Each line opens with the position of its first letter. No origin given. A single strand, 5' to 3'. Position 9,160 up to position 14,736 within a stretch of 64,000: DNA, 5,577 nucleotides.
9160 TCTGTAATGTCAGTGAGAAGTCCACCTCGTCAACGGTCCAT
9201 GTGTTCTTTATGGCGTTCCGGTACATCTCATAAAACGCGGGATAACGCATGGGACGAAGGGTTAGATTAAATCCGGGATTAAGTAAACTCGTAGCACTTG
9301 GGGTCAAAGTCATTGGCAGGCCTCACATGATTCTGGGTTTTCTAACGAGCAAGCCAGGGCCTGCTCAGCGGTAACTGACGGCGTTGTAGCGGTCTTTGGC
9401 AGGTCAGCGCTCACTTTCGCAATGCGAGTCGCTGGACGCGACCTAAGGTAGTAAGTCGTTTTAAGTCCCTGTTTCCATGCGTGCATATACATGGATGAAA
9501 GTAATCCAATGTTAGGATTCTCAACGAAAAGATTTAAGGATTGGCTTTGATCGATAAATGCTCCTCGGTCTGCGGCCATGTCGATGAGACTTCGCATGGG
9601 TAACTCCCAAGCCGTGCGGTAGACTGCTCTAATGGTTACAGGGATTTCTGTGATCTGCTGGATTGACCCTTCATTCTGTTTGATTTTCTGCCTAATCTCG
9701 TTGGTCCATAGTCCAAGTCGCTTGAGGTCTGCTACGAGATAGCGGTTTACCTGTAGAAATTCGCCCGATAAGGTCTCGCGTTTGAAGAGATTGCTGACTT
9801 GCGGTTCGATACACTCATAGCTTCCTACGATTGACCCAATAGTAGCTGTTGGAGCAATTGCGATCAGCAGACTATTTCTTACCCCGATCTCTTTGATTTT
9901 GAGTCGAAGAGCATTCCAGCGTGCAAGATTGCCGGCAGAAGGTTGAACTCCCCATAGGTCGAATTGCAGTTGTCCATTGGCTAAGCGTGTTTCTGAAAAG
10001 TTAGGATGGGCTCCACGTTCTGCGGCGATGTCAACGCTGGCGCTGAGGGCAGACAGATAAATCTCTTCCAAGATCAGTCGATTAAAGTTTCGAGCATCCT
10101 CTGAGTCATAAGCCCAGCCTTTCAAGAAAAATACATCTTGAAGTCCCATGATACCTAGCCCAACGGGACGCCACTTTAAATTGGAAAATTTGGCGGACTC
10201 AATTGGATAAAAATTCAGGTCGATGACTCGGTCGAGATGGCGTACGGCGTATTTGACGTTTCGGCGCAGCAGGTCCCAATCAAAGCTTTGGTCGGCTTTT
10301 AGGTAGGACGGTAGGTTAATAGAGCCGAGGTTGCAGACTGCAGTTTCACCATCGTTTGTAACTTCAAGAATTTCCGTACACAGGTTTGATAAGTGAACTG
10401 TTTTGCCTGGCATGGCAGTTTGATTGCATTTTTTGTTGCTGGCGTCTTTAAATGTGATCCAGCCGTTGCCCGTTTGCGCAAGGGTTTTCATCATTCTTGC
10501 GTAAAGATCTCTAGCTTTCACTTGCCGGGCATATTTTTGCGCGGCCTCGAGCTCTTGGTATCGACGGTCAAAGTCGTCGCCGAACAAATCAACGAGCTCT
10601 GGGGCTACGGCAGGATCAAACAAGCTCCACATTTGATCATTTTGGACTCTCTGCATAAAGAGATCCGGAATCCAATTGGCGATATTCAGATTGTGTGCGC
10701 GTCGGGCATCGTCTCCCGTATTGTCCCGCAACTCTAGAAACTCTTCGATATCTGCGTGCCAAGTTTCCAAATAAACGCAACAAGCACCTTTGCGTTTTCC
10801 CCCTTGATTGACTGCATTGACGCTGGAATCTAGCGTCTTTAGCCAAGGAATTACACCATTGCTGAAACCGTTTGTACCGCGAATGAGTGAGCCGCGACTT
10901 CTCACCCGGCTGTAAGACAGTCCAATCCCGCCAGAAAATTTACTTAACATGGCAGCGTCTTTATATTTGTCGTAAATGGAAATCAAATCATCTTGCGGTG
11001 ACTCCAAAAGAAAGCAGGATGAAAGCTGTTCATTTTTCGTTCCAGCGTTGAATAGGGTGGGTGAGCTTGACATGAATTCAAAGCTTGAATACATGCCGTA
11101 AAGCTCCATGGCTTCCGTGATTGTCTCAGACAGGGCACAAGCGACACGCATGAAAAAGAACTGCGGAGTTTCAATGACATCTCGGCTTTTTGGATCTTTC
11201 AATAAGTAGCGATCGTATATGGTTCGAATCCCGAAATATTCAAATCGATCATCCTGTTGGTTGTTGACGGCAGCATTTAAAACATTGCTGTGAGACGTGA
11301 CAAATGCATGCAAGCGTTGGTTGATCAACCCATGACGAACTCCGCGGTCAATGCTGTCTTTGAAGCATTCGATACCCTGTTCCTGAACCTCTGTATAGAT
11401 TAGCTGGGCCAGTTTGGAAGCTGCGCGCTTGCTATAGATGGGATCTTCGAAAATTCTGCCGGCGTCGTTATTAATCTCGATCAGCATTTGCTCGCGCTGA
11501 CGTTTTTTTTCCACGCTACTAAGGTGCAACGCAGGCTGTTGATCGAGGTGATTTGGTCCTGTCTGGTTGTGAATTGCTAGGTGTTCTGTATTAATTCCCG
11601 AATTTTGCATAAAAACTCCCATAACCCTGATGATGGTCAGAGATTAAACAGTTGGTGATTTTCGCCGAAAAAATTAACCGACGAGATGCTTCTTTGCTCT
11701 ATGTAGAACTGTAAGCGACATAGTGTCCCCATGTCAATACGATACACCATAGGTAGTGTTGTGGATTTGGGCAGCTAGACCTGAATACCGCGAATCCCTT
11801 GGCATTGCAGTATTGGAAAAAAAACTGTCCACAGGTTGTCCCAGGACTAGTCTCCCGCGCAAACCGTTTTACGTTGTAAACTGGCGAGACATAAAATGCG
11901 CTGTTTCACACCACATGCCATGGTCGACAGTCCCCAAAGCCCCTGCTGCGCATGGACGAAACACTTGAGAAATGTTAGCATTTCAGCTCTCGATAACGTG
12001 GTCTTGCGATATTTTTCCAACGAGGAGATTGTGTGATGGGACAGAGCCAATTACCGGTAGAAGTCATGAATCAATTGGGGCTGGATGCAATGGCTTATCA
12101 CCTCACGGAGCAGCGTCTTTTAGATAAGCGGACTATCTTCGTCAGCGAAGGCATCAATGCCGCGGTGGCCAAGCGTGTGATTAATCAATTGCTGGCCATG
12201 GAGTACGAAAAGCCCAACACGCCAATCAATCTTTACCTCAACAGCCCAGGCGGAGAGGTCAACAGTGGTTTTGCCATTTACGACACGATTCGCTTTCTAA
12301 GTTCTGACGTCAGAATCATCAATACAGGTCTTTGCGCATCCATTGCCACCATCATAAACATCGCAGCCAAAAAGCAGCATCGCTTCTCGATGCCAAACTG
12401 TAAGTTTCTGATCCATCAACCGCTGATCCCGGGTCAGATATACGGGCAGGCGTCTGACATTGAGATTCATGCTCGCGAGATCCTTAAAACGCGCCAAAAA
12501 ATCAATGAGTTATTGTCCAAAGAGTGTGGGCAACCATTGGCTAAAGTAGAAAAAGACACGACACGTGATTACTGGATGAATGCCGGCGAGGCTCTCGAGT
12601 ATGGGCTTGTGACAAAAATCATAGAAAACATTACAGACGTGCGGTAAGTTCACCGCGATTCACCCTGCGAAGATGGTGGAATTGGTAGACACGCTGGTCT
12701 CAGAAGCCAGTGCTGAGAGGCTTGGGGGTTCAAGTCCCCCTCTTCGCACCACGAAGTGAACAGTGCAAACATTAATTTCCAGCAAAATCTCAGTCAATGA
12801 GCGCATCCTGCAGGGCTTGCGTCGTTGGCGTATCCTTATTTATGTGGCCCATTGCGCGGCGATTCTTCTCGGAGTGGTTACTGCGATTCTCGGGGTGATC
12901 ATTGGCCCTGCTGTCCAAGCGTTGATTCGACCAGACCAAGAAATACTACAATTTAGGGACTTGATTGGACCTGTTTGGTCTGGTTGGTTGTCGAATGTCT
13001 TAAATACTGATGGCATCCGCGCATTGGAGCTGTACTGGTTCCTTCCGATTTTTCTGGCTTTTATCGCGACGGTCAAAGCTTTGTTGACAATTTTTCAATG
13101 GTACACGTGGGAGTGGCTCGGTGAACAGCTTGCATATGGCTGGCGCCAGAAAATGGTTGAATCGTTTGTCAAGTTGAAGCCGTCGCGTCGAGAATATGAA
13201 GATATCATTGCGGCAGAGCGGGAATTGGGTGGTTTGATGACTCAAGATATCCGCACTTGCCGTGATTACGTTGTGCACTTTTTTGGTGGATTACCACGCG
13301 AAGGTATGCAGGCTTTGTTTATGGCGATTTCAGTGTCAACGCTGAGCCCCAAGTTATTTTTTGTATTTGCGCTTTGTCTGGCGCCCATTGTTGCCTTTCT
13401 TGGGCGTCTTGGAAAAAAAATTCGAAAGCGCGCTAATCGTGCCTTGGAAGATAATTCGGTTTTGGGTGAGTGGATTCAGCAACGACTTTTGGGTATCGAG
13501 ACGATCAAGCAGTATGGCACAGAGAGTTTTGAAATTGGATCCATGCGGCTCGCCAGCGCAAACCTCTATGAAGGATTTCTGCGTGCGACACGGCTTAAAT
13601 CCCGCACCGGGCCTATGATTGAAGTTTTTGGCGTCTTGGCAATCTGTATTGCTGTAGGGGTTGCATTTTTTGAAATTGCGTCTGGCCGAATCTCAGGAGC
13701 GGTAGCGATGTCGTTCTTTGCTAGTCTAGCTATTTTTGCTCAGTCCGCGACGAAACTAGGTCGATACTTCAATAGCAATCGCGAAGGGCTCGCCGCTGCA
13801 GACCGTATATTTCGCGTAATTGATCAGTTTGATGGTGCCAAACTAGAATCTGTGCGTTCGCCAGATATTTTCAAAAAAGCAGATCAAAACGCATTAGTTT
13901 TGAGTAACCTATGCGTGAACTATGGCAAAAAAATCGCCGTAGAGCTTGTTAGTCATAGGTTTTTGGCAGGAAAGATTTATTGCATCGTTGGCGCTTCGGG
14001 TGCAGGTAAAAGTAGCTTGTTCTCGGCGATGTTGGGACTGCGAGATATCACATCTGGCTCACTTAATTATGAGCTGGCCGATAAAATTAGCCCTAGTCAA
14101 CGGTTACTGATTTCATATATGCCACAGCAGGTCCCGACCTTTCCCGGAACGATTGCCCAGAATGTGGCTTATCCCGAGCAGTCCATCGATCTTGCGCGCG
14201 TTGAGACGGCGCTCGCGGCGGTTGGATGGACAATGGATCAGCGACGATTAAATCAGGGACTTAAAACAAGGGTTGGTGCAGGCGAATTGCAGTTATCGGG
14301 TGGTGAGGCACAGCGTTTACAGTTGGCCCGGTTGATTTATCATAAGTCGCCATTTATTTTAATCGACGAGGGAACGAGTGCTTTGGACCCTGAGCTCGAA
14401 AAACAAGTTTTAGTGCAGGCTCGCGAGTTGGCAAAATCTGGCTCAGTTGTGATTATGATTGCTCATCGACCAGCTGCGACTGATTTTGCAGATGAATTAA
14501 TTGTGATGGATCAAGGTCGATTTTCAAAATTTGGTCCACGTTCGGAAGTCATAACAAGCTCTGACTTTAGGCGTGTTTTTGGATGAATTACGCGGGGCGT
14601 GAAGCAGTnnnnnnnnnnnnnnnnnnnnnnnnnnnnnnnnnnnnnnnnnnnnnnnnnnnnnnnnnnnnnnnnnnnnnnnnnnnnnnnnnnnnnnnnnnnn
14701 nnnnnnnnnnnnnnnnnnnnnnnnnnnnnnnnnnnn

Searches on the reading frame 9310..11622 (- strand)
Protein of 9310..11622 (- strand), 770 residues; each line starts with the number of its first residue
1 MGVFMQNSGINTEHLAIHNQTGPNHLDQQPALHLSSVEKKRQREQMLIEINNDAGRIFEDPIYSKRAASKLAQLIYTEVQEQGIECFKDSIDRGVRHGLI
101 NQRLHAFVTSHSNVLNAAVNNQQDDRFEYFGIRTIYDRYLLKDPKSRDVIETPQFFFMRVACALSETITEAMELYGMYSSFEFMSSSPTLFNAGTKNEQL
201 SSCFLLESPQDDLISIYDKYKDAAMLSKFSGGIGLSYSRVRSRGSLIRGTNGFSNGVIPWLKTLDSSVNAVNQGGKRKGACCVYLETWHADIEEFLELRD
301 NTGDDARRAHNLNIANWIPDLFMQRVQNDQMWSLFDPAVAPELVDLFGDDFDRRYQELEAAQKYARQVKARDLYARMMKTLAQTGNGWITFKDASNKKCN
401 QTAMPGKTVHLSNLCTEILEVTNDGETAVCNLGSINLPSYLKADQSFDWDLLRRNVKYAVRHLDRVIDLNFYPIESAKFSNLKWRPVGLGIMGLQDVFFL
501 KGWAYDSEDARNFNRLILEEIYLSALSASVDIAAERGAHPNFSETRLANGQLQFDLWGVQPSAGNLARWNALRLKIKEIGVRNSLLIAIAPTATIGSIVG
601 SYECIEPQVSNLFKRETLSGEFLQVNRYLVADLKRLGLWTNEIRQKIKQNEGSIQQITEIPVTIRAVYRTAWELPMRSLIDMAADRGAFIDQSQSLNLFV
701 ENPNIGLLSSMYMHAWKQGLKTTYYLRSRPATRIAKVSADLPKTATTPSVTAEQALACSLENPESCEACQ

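Call 31: search_protein_families(library=pfam, proteins=[window:9310-11622:-], max_evalue=0.001)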
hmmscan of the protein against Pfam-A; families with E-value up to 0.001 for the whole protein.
window:9310-11622:- (770 aa): 2 families
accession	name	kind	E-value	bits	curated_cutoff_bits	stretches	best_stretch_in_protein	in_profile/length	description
PF02867.20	Ribonuc_red_lgC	-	9.5e-195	648.6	23.9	1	201-726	1-523/523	Ribonucleotide reductase, barrel domain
PF00317.26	Ribonuc_red_lgN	-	1.9e-21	76.4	28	1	126-197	2-76/77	Ribonucleotide reductase, all-alpha domain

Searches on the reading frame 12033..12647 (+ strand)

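Call 110: search_protein_families(library=pfam, proteins=[window:12033-12647:+], max_evalue=0.00001)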
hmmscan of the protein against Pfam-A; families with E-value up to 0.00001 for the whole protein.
window:12033-12647:+ (204 aa): 1 family
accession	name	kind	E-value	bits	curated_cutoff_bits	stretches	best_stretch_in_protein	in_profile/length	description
PF00574.28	CLP_protease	-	1.9e-64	217.3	20.2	1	27-199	11-181/182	Clp protease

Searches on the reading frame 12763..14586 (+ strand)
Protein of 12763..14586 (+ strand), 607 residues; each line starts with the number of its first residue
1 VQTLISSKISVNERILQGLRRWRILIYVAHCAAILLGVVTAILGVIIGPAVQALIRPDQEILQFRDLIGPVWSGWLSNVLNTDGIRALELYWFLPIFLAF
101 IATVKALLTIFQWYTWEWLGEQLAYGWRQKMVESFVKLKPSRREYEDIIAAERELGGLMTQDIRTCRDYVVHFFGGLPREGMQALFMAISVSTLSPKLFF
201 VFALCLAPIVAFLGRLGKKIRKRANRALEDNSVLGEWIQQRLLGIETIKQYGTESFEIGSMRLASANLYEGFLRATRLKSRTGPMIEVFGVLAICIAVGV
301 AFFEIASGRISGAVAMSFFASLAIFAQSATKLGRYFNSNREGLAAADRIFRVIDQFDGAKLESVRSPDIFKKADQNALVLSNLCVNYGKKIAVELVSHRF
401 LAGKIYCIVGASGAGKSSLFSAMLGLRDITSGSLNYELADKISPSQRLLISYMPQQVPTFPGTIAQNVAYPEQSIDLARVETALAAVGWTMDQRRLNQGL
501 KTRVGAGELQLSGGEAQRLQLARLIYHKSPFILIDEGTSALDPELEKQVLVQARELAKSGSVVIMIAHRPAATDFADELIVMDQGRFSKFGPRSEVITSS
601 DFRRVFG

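Call 31: search_protein_families(library=pfam, proteins=[window:12763-14586:+], max_evalue=0.001)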
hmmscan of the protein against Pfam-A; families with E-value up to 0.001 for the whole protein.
window:12763-14586:+ (607 aa): 4 families
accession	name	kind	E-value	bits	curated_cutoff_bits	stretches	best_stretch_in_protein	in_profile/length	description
PF00005.33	ABC_tran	-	2.5e-21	77.2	25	1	396-538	4-136/137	ABC transporter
PF00664.28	ABC_membrane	-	4.7e-14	53.2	28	1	66-325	15-270/274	ABC transporter transmembrane region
PF02463.25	SMC_N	-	3.4e-08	33.6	40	1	402-582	23-211/220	RecF/RecN/SMC N terminal domain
PF13304.12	AAA_21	-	0.00039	21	27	0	405-437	1-29/304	AAA domain, putative AbiEii toxin, Type IV TA system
